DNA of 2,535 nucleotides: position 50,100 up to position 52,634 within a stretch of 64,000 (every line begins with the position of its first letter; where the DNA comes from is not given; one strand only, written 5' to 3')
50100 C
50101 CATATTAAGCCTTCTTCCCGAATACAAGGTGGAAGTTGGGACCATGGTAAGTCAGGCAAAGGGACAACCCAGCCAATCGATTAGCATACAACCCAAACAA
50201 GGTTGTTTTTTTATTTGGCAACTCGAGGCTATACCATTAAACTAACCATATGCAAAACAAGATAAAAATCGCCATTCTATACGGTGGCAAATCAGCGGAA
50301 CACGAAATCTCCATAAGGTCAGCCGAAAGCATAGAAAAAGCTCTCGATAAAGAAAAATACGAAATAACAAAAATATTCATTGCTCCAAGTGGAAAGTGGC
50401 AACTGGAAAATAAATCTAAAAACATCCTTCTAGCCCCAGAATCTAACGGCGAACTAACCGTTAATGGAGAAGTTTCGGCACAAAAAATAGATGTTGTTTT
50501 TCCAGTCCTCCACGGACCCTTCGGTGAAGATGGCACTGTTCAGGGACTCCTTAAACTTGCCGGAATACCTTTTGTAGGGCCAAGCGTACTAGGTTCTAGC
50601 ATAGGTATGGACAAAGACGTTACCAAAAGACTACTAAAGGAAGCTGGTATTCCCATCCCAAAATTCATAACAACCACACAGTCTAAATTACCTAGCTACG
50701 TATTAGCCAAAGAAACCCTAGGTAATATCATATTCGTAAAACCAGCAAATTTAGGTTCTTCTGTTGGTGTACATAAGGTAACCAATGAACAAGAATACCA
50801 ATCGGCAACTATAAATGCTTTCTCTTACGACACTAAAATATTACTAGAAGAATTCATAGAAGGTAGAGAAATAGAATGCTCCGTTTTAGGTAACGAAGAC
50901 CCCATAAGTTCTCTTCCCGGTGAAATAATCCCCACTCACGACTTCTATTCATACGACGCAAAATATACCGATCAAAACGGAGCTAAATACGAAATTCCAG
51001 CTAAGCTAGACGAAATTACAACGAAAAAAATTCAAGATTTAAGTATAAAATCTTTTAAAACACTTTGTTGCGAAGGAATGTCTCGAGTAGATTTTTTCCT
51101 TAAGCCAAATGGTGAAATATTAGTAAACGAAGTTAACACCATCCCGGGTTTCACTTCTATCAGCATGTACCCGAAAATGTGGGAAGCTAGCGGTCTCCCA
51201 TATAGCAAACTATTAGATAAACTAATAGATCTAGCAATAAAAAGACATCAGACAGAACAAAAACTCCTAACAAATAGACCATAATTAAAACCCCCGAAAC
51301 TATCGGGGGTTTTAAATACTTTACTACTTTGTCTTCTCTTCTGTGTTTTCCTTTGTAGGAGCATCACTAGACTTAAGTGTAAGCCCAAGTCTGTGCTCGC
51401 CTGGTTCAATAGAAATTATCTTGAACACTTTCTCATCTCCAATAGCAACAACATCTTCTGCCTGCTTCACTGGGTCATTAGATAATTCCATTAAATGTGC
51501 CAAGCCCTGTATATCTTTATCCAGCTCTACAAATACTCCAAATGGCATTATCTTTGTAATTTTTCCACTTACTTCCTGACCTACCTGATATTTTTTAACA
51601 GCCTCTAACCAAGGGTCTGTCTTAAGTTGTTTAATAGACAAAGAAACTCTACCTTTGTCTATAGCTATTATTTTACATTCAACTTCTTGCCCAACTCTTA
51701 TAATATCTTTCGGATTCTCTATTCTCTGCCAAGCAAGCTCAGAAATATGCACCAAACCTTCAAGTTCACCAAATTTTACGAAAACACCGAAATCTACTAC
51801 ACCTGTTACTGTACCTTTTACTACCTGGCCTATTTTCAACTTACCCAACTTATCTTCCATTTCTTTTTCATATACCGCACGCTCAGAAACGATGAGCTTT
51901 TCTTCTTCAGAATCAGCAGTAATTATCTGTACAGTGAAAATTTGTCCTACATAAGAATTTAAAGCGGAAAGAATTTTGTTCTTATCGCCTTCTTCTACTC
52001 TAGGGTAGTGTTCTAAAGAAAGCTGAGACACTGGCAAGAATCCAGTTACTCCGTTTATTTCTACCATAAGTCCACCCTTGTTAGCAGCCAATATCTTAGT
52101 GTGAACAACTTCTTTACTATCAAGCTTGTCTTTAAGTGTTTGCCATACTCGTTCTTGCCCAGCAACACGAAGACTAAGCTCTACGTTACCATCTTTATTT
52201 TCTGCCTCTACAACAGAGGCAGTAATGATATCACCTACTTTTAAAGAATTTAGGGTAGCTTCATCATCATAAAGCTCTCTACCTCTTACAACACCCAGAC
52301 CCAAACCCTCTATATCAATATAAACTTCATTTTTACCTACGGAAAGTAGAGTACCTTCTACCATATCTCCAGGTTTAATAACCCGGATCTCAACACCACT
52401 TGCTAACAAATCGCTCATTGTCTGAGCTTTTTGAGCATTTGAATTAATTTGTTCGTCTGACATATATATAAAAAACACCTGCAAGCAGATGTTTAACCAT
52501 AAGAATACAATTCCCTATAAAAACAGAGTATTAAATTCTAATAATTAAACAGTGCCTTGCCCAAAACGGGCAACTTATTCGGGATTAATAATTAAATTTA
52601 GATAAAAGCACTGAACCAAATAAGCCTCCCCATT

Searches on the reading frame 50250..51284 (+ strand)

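Call 12: search_protein_families(library=pfam, proteins=[window:50250-51284:+], max_evalue=0.001)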
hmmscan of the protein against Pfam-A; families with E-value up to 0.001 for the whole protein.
window:50250-51284:+ (344 aa): 8 families
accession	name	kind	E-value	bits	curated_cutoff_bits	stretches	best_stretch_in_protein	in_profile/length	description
PF07478.18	Dala_Dala_lig_C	-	7.2e-73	244.9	24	1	128-327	1-204/204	D-ala D-ala ligase C-terminus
PF01820.27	Dala_Dala_lig_N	-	2.6e-33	115.5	34.6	1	6-111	1-121/121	D-ala D-ala ligase N-terminus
PF02222.28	ATP-grasp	-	8.2e-09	35.8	27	1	128-296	2-160/179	ATP-grasp domain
PF02786.22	CPSase_L_D2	-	1.2e-06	28.6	19.8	1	121-297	1-178/211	Carbamoyl-phosphate synthase L chain, ATP binding domain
PF13535.11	ATP-grasp_4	-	1.7e-06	28.2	27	1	162-297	6-150/160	ATP-grasp domain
PF02655.19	ATP-grasp_3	-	2.1e-06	28.4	23.2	1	121-296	3-154/160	ATP-grasp domain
PF01071.24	GARS_A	-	1.2e-05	25.6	27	1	121-222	2-108/194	Phosphoribosylglycinamide synthetase, ATP-grasp (A) domain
PF14397.11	ATPgrasp_ST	-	5.7e-05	22.9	31.4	0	121-187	21-91/278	Sugar-transfer associated ATP-grasp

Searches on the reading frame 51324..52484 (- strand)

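Call 12: search_protein_families(library=pfam, proteins=[window:51324-52484:-], max_evalue=0.001)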
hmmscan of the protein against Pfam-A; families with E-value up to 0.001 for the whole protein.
window:51324-52484:- (386 aa): 3 families
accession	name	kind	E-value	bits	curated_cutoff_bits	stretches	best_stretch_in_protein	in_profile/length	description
PF00575.29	S1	-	7.1e-46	154.9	22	3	215-285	1-74/74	S1 RNA binding domain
PF23459.1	S1_RRP5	-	2.8e-15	57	27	0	300-339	2-41/72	RRP5 S1 domain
PF13509.12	S1_2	-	0.00023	21.7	21.8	0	218-251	1-35/61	S1 domain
